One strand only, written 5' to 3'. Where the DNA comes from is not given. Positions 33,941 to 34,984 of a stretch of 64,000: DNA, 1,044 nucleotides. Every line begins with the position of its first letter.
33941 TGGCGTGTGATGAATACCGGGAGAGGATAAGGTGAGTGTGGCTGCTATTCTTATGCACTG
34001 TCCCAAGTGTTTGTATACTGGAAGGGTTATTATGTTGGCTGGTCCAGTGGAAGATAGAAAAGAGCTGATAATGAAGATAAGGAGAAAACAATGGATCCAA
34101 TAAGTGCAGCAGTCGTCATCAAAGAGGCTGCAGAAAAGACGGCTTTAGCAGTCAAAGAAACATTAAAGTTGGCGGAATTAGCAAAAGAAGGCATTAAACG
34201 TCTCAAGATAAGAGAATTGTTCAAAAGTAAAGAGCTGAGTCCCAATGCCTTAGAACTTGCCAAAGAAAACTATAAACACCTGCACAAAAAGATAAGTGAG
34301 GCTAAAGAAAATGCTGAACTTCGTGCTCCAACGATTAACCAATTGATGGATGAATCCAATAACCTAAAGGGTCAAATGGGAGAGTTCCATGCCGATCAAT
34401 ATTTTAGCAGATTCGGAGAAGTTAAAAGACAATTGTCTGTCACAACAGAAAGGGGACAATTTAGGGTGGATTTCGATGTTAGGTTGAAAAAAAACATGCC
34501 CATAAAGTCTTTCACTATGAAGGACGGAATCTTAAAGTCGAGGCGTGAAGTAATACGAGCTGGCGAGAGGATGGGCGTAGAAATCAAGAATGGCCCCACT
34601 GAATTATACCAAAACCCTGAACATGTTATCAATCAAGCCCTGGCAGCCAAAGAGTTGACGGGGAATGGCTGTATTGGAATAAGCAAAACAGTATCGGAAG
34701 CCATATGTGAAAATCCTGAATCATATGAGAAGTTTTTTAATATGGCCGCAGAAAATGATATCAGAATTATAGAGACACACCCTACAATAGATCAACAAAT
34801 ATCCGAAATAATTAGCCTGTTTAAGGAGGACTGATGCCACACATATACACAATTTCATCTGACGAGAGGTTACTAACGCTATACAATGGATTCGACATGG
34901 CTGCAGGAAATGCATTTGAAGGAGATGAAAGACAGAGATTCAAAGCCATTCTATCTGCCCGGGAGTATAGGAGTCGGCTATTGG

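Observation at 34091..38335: Candidate novel three-gene module: coiled-coil PD-(D/E)xK-like protein, 139-aa protein, and a membrane-tail-anchored 1031-aa HerA/FtsK-type ATPase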

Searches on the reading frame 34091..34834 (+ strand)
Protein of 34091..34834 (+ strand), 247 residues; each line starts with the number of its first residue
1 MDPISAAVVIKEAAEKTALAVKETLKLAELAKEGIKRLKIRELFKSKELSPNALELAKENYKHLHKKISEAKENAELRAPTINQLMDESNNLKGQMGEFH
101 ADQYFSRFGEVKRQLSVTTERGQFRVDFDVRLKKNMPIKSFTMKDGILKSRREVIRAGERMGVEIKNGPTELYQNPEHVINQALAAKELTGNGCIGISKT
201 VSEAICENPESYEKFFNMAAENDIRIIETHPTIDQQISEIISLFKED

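Call 3: search_protein_families(library=pfam, proteins=[window:34091-34834:+], max_evalue=0.1)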
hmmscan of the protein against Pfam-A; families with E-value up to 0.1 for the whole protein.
window:34091-34834:+ (247 aa): 1 family
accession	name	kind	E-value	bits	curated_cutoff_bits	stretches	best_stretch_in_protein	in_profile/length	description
PF02646.22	RmuC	-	0.0027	17.3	26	1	56-135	27-113/291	RmuC family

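Call 4: search_protein_families(library=padloc, proteins=[window:34091-34834:+], max_evalue=0.1)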
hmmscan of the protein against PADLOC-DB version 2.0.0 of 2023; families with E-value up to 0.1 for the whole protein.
window:34091-34834:+ (247 aa): 0 families

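Call 5: search_protein_families(library=ncbifam, proteins=[window:34091-34834:+], max_evalue=0.1)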
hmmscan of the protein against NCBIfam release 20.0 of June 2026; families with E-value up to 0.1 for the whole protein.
window:34091-34834:+ (247 aa): 0 families

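Call 15: find_homologous_proteins(query=window:34091-34834:+)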
Query window:34091-34834:+ (247 aa): 6 proteins with E <= 0.001 among 1793 candidates.
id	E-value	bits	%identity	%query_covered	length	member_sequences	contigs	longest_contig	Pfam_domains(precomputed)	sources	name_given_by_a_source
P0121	5.1e-135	466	90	99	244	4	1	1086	-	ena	-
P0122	4.6e-77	277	56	99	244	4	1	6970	-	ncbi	-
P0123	1.2e-72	262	49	98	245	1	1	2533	-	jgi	jgi:hypothetical protein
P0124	1.7e-71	259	51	97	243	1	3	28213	-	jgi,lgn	jgi:hypothetical protein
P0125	2.3e-56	209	51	97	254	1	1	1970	-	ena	-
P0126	1.9e-50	190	61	60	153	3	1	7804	-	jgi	jgi:hypothetical protein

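Call 27: search_solved_structures(query=A2, max_evalue=10)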
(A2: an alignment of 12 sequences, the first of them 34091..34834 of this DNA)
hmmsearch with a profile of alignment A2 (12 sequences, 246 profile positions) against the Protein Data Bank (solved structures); distinct sequences matched with E-value up to 10: 5.
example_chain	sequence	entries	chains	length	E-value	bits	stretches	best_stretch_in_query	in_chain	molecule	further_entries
9gdo_F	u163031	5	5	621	0.066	16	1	176-236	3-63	RNA polymerase sigma factor RpoD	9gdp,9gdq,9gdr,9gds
1vf5_C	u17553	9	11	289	0.34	13.7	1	104-129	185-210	CYTOCHROME F | Apocytochrome f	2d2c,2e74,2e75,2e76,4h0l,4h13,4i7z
9sxc_A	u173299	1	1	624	0.43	13.3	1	10-76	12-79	Dot/Icm secretion system substrate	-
9kqh_A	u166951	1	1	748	1.5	11.5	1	141-177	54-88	DNA 5'-3' helicase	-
5j0l_A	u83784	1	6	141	8.1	9.2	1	10-74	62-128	designed protein 3L6HC2_2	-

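Call 28: search_protein_families(library=pfam, alignment_id=A2, max_evalue=1)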
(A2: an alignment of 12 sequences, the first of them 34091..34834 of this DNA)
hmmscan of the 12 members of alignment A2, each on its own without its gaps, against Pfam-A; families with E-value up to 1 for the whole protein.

A. member 1, window:34091-34834:+ (247 aa): 4 families
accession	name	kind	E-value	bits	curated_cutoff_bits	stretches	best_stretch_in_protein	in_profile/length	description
PF02646.22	RmuC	-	0.0027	17.3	26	1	56-135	27-113/291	RmuC family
PF24091.1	DUF7376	-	0.12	12.5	27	1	35-94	73-131/219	Family of unknown function (DUF7376)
PF06226.18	DUF1007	-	0.15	12.4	27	0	1-58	44-100/211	Protein of unknown function (DUF1007)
PF10186.14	ATG14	-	0.26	10.8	33.2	1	23-113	47-137/347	Vacuolar sorting 38 and autophagy-related subunit 14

B. families by the number of members that match (of 12 scanned): 12 families
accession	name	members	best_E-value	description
PF02646.22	RmuC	6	1.3e-06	RmuC family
PF24091.1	DUF7376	2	0.12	Family of unknown function (DUF7376)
PF06226.18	DUF1007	2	0.15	Protein of unknown function (DUF1007)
PF10186.14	ATG14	2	0.18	Vacuolar sorting 38 and autophagy-related subunit 14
PF14601.11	TFX_C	1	0.0083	DNA_binding protein, TFX, C-term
PF21373.2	ZNHIT3_C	1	0.06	Zinc finger HIT domain-containing protein 3, C-terminal domain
PF00126.33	HTH_1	1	0.075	Bacterial regulatory helix-turn-helix protein, lysR family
PF23129.1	DotZ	1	0.078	DotZ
PF12259.13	Baculo_F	1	0.088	Baculovirus F protein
PF03233.18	Cauli_AT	1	0.15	Aphid transmission protein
PF05840.19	Phage_GPA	1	0.18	Bacteriophage replication gene A protein (GPA)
PF12363.14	Phage_TAC_12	1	0.23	Phage tail assembly chaperone protein, TAC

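Call 34: search_protein_families(library=phrogs, proteins=[window:34091-34834:+], max_evalue=0.01)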
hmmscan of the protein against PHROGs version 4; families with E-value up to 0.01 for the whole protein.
window:34091-34834:+ (247 aa): 0 families

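Call 36: predict_structure(alignment_id=A4)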
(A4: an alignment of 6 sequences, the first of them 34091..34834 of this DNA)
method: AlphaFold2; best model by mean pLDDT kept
length: 247 residues; sequences in the alignment: 6
mean_pLDDT: 68.0   pTM: 0.61
mean pLDDT of the five models: 68.0, 67.0, 66.0, 45.8, 44.9
residues with pLDDT >= 90: 84; 70-90: 49; 50-70: 35; < 50: 79
segments of 3 or more residues with pLDDT < 50: 1-63, 87-90, 240-247
pLDDT, mean of each block of 10 residues (from residue 1): 31 31 35 38 35 40 51 54 49 61 84 80 86 94 92 94 87 91 92 91 91 95 93 58 38
secondary structure, 60 per line:
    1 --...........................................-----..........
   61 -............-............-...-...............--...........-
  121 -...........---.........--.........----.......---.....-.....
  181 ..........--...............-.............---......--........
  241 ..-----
elements in order: H3-45 H51-60 H62-73 H75-86 H92-106 E109-119 E122-132 E136-144 E147-155 E160-166 H170-174 H176-190 E193-198 H199-207 H209-221 E225-230 H233-242

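Call 38: fold_search(model_id=the predicted structure, library=pdb)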
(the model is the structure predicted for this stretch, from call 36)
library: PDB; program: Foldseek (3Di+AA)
matches with E <= 10: 747; with E <= 0.001: 0
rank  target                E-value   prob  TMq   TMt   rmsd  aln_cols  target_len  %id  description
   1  2inb                  7.8e-03  1.00  0.35  0.62   4.1       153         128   12  Crystal structure of an XisH family protein (ZP_00107633.1) from Nostoc punctiforme PCC 73102 at 1.60 A resolution (released 2006-10-24)
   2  1y88                  1.2e-02  0.99  0.29  0.38   5.3       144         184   14  Crystal Structure of Protein of Unknown Function AF1548 (released 2004-12-21)
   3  2okf_A                1.8e-02  0.99  0.36  0.63   4.1       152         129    9  CRYSTAL STRUCTURE OF A FDXN ELEMENT EXCISION CONTROLLING FACTOR PROTEIN (AVA_3312) FROM ANABAENA VARIABILIS AT 1.60 A  (released 2007-01-30)
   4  7tic_E                3.3e-02  0.20  0.15  0.12  13.2       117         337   12  Structure of the yeast clamp loader (Replication Factor C RFC) bound to the sliding clamp (Proliferating Cell Nuclear  (released 2022-02-16)
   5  8gh6_A                3.5e-02  0.33  0.20  0.07  13.3       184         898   10  Bombyx mori R2 retrotransposon initiating target-primed reverse transcription (released 2023-04-05)
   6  9pev_E                3.5e-02  0.13  0.12  0.10  14.8       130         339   15  Structure of the S. cerevisiae clamp loader Replication Factor C (RFC) with mixed nucleotide occupancy (released 2025-11-12)
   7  1omo_A                4.5e-02  0.16  0.17  0.13  16.2       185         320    8  alanine dehydrogenase dimer w/bound NAD (archaeal) (released 2004-07-06)
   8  9peo_E                5.8e-02  0.12  0.12  0.10  14.7       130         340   12  Structure of the S. cerevisiae clamp loader Replication Factor C (RFC) with mixed nucleotide occupancy (released 2025-11-12)
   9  1j24                  6.2e-02  0.84  0.25  0.41   7.6        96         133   14  Crystal structure of archaeal XPF/Mus81 homolog, Hef from Pyrococcus furiosus, nuclease domain, Ca cocrystal (released 2003-04-22)
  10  8iby_C                6.6e-02  0.57  0.25  0.09  11.9       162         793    9  Structure of R2 with 5'ORF (released 2023-09-20)
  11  2l0x_MODEL_1_A        6.6e-02  0.28  0.19  0.25  13.5       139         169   14  Solution structure of the 21 kDa GTPase RHEB bound to GDP (released 2010-08-04)
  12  9c1b_A                7.0e-02  0.35  0.24  0.33  15.0       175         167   12  Crystal structure of GDP-bound human M-RAS protein in crystal form II (released 2024-09-11)
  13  8ibz_C                7.9e-02  0.35  0.24  0.09  11.5       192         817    8  Structure of R2 with 5'ORF and 3'UTR (released 2023-09-20)
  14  6b5d                  8.5e-02  0.38  0.20  0.18   8.8        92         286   13  Structural Basis for Katanin Self-Assembly (released 2018-05-23)
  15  1j22                  1.1e-01  0.69  0.24  0.41   8.9       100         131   15  Crystal structure of archaeal XPF/Mus81 homolog, Hef from Pyrococcus furiosus, nuclease domain, selenomet derivative (released 2003-04-22)
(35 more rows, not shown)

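Call 58: search_protein_representatives(alignment_id=A4)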
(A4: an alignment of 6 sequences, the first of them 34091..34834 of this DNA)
Query: 6 sequences, 245 profile positions. Proteins with E-value up to 0.001 (for the whole library): 31; up to 1e-10: 19; up to 1e-30: 6. The best 31 are listed.
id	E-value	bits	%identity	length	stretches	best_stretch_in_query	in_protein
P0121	7.2e-135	464.5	-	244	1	2-245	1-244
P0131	1.5e-131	453.7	-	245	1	1-245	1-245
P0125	2.6e-117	407.0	-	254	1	1-243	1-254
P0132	4.0e-90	318.0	-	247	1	1-244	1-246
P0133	2.2e-67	243.6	-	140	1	106-245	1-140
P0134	2.3e-33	132.1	-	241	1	1-244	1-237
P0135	1.7e-25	106.3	-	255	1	12-241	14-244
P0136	2.3e-23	99.4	-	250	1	2-242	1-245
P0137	6.5e-23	97.9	-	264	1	8-237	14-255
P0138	6.5e-19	84.8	-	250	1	9-237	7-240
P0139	1.1e-16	77.5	-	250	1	12-243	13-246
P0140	5.9e-16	75.1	-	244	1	37-239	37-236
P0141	6.0e-15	71.8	-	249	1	10-233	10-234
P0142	4.2e-14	69.0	-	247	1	11-228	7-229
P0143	8.9e-14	68.0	-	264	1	9-243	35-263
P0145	2.6e-12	63.2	-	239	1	4-240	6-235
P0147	4.1e-11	59.2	-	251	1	8-208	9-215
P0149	5.9e-08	48.9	-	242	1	2-237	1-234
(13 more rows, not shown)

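Call 84: list_cluster_members(proteins=[P0134, P0135, P0136, P0138, P0140, P0141, P0143, P0145, P0147, P0149])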
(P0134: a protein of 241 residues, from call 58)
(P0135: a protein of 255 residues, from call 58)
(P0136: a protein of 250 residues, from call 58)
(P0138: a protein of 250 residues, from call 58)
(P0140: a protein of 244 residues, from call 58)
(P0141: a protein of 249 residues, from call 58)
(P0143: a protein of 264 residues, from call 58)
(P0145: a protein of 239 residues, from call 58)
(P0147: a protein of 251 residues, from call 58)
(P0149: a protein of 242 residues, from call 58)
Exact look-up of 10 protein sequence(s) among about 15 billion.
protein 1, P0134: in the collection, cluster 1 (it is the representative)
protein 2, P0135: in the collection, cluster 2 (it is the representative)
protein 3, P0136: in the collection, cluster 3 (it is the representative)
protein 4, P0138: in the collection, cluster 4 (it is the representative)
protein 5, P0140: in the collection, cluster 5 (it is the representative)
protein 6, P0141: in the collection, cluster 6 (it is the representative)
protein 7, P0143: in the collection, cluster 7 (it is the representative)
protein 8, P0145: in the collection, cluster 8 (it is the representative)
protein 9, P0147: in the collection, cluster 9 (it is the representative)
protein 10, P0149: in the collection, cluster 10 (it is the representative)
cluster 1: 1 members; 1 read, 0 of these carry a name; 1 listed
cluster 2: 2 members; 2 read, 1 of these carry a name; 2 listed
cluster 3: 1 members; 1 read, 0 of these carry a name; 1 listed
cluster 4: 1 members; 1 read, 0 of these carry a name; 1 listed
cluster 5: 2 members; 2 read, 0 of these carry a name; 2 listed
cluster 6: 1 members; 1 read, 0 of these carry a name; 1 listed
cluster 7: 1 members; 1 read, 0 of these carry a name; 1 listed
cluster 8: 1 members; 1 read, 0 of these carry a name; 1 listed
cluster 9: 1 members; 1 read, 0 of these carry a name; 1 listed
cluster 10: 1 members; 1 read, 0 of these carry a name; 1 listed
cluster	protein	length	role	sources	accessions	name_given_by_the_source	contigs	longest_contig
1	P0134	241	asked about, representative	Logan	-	-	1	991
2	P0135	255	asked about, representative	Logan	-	-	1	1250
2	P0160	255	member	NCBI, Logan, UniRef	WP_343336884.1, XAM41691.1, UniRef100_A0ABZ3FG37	hypothetical protein TPELB_20040 [Terrisporobacter petrolearius] | Uncharacterized protein n=1 Tax=Terrisporobacter petrolearius TaxID=1460447 ...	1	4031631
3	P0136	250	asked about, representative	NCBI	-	-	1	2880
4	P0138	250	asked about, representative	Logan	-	-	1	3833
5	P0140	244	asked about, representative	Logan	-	-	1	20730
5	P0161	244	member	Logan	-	-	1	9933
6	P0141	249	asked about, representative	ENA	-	-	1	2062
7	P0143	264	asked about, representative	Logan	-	-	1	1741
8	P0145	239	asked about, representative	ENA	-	-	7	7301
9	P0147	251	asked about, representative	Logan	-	-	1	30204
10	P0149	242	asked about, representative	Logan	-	-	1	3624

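Call 85: find_encoding_contigs(protein=P0124, flank=9000, max_places=2)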
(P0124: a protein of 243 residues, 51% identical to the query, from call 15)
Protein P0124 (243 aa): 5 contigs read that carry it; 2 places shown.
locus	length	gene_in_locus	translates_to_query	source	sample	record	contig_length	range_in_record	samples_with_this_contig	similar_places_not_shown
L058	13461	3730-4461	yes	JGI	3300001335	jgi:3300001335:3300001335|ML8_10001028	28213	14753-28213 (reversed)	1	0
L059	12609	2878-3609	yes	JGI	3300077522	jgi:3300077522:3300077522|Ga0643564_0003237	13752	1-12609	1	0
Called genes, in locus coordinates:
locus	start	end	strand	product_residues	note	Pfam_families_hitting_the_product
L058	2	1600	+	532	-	?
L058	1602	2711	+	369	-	PF02463:SMC_N (faint), PF13175:AAA_15, PF13476:AAA_23 (weak), PF00005:ABC_tran (faint), PF13304:AAA_21 (weak)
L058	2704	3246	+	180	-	-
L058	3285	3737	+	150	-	PF13412:HTH_24 (weak)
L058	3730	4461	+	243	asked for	-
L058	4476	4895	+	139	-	-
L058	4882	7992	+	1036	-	PF01935:DUF87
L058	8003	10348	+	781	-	-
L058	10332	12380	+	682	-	PF20442:BrxL_N, PF13337:BrxL_ATPase, PF05362:Lon_C, PF13541:ChlI (weak)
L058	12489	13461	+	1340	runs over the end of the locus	-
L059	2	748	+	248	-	?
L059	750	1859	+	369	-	PF02463:SMC_N (faint), PF13175:AAA_15, PF13476:AAA_23 (weak), PF00005:ABC_tran (faint), PF13304:AAA_21 (weak)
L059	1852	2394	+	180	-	-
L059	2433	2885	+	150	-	PF13412:HTH_24 (weak)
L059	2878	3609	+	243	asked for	-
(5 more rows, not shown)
